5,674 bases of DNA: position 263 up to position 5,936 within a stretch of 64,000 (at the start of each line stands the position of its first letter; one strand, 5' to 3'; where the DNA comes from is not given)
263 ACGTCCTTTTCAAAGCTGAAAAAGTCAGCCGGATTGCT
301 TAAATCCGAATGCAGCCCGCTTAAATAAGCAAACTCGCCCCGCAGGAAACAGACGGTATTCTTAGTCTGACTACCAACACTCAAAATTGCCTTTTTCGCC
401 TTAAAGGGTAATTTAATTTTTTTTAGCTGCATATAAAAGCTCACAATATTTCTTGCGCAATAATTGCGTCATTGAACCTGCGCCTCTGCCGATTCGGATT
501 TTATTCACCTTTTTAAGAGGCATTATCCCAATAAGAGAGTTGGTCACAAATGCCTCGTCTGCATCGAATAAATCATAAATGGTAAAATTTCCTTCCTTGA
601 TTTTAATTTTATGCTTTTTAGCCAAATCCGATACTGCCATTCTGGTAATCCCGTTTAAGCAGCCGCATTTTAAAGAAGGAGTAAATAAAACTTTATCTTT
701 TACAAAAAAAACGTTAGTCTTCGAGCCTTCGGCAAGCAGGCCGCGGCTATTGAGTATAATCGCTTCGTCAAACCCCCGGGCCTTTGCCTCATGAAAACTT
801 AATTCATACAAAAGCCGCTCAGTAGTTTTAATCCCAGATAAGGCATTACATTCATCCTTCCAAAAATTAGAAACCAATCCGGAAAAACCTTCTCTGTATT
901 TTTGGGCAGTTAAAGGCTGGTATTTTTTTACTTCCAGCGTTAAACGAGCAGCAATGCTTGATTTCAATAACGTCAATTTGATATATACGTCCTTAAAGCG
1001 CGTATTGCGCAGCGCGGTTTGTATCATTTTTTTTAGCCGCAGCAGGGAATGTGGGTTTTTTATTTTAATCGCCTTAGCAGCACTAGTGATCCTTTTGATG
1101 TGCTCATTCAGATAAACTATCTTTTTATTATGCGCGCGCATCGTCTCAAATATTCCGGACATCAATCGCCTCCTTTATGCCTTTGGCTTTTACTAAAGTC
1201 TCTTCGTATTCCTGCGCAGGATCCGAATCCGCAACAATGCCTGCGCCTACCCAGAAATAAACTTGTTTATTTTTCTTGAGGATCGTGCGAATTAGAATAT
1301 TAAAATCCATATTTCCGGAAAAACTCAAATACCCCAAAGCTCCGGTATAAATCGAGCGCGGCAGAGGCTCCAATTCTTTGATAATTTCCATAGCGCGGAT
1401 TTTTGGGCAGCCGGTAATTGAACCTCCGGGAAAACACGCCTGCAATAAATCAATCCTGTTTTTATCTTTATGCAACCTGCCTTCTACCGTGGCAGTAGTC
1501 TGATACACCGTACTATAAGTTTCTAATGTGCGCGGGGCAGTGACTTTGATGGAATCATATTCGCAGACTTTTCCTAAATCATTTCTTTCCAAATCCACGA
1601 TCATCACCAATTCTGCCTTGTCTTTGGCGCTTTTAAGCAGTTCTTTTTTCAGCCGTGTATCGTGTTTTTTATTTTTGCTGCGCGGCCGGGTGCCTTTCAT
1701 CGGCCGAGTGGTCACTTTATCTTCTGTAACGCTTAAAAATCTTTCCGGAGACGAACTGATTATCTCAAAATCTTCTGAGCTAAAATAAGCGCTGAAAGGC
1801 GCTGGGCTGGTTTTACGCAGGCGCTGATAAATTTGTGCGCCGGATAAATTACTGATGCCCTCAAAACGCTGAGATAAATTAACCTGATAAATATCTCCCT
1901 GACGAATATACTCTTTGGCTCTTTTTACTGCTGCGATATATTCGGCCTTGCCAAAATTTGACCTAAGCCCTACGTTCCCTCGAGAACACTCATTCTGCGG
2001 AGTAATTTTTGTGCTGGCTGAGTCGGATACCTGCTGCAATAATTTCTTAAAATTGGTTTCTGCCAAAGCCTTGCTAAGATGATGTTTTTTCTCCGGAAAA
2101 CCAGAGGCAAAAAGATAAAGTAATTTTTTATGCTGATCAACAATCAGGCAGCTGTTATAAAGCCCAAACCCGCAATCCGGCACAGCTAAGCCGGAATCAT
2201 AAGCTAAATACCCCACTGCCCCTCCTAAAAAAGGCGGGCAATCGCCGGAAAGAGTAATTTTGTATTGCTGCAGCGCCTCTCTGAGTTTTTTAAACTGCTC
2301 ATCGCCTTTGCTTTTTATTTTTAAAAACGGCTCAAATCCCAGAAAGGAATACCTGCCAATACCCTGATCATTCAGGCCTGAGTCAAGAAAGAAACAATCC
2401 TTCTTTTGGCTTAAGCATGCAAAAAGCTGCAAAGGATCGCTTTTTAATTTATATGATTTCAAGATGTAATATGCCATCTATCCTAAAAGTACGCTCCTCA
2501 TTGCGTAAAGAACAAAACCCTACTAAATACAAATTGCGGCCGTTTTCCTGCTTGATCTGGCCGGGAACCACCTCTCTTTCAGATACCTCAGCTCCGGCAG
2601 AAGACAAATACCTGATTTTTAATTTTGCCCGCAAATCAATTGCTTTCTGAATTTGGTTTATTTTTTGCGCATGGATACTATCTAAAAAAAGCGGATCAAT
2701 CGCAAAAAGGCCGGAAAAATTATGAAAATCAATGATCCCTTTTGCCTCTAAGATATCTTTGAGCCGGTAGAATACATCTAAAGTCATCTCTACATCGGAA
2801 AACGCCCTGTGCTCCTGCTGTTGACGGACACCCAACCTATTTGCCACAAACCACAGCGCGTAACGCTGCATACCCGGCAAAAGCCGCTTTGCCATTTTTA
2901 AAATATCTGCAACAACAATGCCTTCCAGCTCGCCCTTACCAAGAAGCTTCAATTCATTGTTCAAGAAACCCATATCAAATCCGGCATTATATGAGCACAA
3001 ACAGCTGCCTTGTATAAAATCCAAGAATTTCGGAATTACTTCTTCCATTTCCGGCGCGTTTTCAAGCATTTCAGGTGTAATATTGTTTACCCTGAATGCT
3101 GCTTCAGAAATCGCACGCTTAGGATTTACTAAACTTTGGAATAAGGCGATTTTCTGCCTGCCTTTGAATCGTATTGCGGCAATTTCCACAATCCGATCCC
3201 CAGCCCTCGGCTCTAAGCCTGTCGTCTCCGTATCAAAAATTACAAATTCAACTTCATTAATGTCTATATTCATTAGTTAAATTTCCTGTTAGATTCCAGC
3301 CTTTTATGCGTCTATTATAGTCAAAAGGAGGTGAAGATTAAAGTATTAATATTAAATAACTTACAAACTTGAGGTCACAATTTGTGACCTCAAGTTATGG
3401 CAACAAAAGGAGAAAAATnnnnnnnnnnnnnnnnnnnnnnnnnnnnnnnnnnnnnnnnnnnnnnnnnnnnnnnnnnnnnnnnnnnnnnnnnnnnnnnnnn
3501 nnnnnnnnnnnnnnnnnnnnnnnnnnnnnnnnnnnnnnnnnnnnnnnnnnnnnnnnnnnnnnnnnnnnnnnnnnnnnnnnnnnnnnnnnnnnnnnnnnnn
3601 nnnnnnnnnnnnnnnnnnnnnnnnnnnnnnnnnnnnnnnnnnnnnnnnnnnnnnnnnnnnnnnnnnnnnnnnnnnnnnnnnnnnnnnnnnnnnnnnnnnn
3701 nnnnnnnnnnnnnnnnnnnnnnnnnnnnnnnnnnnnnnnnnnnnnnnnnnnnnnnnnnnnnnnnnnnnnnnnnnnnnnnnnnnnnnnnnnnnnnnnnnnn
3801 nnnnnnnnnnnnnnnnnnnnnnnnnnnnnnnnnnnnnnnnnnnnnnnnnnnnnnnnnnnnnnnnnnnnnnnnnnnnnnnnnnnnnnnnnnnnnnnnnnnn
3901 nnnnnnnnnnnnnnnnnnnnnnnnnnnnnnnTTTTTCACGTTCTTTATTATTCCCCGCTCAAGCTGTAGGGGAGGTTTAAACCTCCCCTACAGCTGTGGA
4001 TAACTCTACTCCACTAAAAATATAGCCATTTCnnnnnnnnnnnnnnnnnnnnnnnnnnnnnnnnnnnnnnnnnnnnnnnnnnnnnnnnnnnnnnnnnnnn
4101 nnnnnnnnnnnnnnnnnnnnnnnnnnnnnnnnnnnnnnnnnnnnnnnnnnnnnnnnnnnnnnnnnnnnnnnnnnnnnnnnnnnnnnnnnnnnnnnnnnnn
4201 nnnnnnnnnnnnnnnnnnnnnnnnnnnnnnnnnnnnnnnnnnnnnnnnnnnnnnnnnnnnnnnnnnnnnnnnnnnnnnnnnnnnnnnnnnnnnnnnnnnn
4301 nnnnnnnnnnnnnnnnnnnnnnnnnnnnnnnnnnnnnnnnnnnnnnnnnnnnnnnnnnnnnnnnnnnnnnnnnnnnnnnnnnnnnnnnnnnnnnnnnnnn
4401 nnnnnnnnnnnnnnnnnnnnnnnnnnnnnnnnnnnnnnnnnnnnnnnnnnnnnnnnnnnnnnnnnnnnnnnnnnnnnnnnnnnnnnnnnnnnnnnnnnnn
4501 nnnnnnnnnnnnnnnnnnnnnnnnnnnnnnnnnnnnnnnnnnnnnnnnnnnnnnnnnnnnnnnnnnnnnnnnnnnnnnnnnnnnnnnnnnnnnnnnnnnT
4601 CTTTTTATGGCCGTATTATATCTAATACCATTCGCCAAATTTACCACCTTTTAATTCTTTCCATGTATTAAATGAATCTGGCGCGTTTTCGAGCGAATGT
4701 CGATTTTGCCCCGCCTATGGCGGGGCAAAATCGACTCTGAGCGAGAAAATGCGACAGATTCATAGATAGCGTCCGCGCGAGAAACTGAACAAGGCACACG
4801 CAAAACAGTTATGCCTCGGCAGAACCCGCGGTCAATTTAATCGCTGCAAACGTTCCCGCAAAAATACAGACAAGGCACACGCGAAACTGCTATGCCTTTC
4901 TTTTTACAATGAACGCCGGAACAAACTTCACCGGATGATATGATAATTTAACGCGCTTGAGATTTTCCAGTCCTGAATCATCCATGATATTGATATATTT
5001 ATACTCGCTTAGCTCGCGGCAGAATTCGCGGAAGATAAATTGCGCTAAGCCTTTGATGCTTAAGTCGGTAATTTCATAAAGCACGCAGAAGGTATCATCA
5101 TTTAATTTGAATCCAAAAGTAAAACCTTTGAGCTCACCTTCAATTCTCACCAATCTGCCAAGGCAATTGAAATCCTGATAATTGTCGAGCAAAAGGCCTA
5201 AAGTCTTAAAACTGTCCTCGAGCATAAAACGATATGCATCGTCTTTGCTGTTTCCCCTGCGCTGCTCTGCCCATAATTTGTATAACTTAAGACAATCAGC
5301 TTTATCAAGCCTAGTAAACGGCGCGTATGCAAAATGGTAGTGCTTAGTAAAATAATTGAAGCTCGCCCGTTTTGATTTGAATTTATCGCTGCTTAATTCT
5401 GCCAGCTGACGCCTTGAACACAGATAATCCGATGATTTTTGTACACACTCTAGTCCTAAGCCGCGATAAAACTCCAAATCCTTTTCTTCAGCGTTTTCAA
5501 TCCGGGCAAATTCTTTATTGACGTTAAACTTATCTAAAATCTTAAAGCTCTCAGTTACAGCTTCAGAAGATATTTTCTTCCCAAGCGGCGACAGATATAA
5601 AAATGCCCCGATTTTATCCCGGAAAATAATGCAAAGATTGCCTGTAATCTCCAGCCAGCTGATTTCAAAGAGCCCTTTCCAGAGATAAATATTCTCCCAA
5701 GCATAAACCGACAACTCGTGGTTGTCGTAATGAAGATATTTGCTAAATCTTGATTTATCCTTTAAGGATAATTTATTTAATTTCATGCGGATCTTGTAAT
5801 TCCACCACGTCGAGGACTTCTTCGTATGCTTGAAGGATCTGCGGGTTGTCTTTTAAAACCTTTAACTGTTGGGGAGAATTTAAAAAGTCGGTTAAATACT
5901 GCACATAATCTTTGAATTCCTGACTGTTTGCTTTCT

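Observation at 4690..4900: GC-rich modular MITE-like repeat family at three loci (4690-4900, 59658-59895, 63095-63330)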

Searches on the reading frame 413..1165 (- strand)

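Call 67: search_protein_families(library=pfam, proteins=[window:413-1165:-], max_evalue=0.0001)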
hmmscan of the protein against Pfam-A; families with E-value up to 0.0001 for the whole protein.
window:413-1165:- (250 aa): 1 family
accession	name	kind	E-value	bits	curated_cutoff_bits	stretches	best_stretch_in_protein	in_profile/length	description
PF01063.24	Aminotran_4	-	2.4e-55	188.3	28.5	1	4-220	1-223/223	Amino-transferase class IV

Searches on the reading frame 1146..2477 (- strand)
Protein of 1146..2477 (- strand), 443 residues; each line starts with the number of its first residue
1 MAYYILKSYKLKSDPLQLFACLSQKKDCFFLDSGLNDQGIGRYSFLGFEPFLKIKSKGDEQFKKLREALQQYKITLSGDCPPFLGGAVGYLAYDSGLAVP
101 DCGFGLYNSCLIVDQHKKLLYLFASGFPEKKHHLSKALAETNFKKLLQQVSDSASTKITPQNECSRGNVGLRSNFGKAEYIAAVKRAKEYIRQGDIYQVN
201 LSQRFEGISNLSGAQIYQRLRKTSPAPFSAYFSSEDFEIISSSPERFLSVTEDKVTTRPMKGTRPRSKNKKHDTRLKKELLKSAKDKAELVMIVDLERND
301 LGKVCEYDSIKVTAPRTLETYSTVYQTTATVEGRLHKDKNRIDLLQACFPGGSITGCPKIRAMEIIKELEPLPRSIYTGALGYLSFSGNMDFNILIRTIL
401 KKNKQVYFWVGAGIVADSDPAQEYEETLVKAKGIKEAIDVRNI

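Call 67: search_protein_families(library=pfam, proteins=[window:1146-2477:-], max_evalue=0.0001)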
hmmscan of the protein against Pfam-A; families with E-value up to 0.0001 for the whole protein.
window:1146-2477:- (443 aa): 2 families
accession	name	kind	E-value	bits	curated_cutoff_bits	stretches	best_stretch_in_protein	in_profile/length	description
PF00425.24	Chorismate_bind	-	6e-95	318.1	27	1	177-430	2-257/257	chorismate binding enzyme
PF04715.19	Anth_synt_I_N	-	4.5e-18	66.3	23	1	14-122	4-140/140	Anthranilate synthase component I, N terminal region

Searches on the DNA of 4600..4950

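Call 14: search_rna_families(source=window, start=4600, end=4950, threshold=evalue, max_evalue=10)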
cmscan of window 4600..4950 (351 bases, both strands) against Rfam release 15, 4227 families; matches with E-value up to 10: 10.
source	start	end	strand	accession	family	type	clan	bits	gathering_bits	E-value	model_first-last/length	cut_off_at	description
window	4675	4760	+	RF03908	MIR6459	Gene; miRNA;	-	30.7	100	4.9e-05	1-87/87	no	MIR6459 microRNA precursor family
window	4675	4760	-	RF03908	MIR6459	Gene; miRNA;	-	30.5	100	5.5e-05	1-87/87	no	MIR6459 microRNA precursor family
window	4664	4764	-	RF02810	Lst_thermometer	Cis-reg; thermoregulator;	-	22.1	126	0.056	1-115/115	no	Lst 5' UTR thermometer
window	4648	4671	+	RF01339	CRISPR-DR27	Gene; CRISPR;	-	18.6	35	2.1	1-25/25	no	CRISPR RNA direct repeat element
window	4698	4736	+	RF03816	MIR6297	Gene; miRNA;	-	18.1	114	0.91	1-107/107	no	MIR6297 microRNA precursor family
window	4672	4763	-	RF03949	mir-8830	Gene; miRNA;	-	15.3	76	7.7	1-95/95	no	mir-8830 microRNA precursor family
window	4630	4733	+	RF02356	BjrC1505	Gene; sRNA;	-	14.5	50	2.4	1-140/140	no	Alphaproteobacterial sRNA BjrC1505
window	4699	4739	-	RF03565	mir-1282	Gene; miRNA;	-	13.6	107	9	1-101/101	no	mir-1282 microRNA precursor family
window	4689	4878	+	RF02783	IscS1_thermometer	Cis-reg; thermoregulator;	-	13.3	58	4.8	1-183/183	no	IscS-1 ICR thermometer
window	4698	4738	-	RF03254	mir-9460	Gene; miRNA;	-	13.2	85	7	1-68/68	no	mir-9460 microRNA precursor family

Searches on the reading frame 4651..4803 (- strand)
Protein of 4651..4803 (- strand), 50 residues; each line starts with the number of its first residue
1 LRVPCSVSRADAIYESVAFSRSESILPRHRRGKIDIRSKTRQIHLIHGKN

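Call 90: search_protein_families(library=pfam, proteins=[window:4651-4803:-], max_evalue=1)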
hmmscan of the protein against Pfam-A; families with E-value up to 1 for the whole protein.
window:4651-4803:- (50 aa): 0 families

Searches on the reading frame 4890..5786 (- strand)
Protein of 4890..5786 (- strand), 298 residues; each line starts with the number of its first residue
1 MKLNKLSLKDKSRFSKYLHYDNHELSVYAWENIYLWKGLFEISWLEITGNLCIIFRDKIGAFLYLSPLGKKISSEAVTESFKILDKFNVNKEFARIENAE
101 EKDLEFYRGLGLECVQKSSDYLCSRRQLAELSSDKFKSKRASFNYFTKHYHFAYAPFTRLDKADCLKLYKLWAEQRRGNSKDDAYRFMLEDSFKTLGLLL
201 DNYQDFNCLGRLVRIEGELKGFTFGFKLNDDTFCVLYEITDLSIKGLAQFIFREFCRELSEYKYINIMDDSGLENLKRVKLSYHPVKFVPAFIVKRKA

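Call 11: search_protein_families(library=pfam, proteins=[window:4890-5786:-], max_evalue=0.01)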
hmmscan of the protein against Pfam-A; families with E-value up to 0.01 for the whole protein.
window:4890-5786:- (298 aa): 1 family
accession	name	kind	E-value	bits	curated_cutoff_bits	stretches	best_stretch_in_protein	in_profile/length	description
PF09924.15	LPG_synthase_C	-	8e-28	97.8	27.5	1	32-294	15-297/298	Phosphatidylglycerol lysyltransferase, C-terminal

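Call 40: find_homologous_proteins(query=window:4890-5786:-, max_evalue=1e-60)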
Query window:4890-5786:- (298 aa): 1297 proteins with E <= 1e-60 among 2204 candidates; the best 120 are listed.
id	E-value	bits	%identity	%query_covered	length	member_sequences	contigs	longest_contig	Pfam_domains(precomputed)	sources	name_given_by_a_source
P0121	5.9e-178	609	90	100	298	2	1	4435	PF09924.16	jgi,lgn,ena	-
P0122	1.0e-155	536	79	100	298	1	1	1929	PF09924.16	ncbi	-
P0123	9.6e-139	480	72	100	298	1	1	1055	PF09924.16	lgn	-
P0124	5.8e-136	471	69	100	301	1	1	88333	PF09924.16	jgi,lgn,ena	-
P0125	2.2e-132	459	68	100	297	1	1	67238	PF09924.16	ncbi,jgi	ncbi:MAG: phosphatidylglycerol lysyltransferase domain-containing protein [Candidatus Omnitrophota b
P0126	2.0e-131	456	68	100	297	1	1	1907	PF09924.16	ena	-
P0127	1.1e-130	453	68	100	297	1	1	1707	PF09924.16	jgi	-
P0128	2.0e-128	446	68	100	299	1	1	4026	PF09924.16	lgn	-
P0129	2.2e-128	446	66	100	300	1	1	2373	PF09924.16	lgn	-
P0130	2.5e-125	436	67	100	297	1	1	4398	PF09924.16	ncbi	ncbi:MAG: phosphatidylglycerol lysyltransferase domain-containing protein, partial [Candidatus Omnit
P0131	2.5e-125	436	65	99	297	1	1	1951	PF09924.16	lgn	-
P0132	5.3e-125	435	66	99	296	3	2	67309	PF09924.16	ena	-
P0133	9.3e-125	434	66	100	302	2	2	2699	PF09924.16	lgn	-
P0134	3.9e-123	429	63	99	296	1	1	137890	PF09924.16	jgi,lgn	jgi:hypothetical protein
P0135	4.0e-123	429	65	100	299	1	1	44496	PF09924.16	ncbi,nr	ncbi:MAG: phosphatidylglycerol lysyltransferase domain-containing protein [Candidatus Omnitrophota b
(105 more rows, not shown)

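Call 41: find_encoding_contigs(protein=P0121, flank=10000, max_places=6)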
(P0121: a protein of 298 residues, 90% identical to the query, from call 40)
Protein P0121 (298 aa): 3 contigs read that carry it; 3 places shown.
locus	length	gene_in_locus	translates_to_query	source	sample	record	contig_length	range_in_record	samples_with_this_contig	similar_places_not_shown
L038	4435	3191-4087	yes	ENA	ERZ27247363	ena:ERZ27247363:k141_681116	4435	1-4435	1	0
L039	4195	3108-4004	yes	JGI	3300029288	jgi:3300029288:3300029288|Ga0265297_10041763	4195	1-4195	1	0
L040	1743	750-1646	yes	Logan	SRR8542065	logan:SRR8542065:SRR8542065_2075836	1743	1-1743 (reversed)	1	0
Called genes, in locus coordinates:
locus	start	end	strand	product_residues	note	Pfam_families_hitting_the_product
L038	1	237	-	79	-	?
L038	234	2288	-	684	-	-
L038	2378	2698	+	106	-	PF01588:tRNA_bind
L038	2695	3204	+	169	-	PF03692:CxxCxxCC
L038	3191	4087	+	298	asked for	PF09924:LPG_synthase_C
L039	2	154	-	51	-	?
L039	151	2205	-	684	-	-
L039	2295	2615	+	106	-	PF01588:tRNA_bind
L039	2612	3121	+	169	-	PF03692:CxxCxxCC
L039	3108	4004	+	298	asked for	PF09924:LPG_synthase_C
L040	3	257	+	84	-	?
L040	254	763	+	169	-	PF03692:CxxCxxCC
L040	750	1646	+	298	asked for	PF09924:LPG_synthase_C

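Call 42: find_encoding_contigs(protein=P0124, flank=10000, max_places=3)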
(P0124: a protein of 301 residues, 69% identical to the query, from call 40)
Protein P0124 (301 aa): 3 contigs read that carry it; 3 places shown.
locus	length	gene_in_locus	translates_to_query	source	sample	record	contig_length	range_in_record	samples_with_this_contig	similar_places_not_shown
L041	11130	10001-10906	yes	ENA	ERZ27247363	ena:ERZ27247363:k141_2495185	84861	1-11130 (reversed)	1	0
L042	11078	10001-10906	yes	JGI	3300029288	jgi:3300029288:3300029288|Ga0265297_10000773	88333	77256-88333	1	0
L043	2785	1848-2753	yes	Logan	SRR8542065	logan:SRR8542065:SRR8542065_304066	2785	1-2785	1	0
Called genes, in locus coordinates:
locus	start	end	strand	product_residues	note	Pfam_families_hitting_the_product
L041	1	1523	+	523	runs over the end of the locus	PF25596:CPSase_L_D1, PF02655:ATP-grasp_3 (weak), PF02222:ATP-grasp, PF02786:CPSase_L_D2, PF07478:Dala_Dala_lig_C, PF15632:ATPgrasp_Ter (weak), PF02142:MGS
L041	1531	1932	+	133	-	PF01894:YjbQ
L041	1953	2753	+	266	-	PF01149:Fapy_DNA_glyco, PF05833:NFACT_N (weak), PF06831:H2TH, PF06827:zf-FPG_IleRS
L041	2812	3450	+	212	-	PF06966:DUF1295 (weak), PF04191:PEMT, PF04140:ICMT, PF01222:ERG4_ERG24 (weak)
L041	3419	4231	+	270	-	PF00175:NAD_binding_1, PF10418:DHODB_Fe-S_bind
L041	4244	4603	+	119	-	PF01925:TauE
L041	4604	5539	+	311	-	PF01180:DHO_dh, PF01207:Dus (weak)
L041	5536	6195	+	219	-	PF00215:OMPdecase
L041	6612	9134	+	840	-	-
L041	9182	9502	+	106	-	PF01588:tRNA_bind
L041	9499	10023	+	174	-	PF03692:CxxCxxCC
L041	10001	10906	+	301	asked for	PF09924:LPG_synthase_C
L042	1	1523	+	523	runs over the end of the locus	PF25596:CPSase_L_D1, PF02655:ATP-grasp_3 (weak), PF02222:ATP-grasp, PF02786:CPSase_L_D2, PF07478:Dala_Dala_lig_C, PF15632:ATPgrasp_Ter (weak), PF02142:MGS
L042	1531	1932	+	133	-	PF01894:YjbQ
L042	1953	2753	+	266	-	PF01149:Fapy_DNA_glyco, PF05833:NFACT_N (weak), PF06831:H2TH, PF06827:zf-FPG_IleRS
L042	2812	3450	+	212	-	PF06966:DUF1295 (weak), PF04191:PEMT, PF04140:ICMT, PF01222:ERG4_ERG24 (weak)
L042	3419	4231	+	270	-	PF00175:NAD_binding_1, PF10418:DHODB_Fe-S_bind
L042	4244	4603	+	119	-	PF01925:TauE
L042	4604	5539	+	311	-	PF01180:DHO_dh, PF01207:Dus (weak)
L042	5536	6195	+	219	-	PF00215:OMPdecase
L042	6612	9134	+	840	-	-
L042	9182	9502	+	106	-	PF01588:tRNA_bind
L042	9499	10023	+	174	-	PF03692:CxxCxxCC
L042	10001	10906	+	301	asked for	PF09924:LPG_synthase_C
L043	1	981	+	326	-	?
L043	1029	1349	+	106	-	PF01588:tRNA_bind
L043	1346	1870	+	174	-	PF03692:CxxCxxCC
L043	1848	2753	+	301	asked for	PF09924:LPG_synthase_C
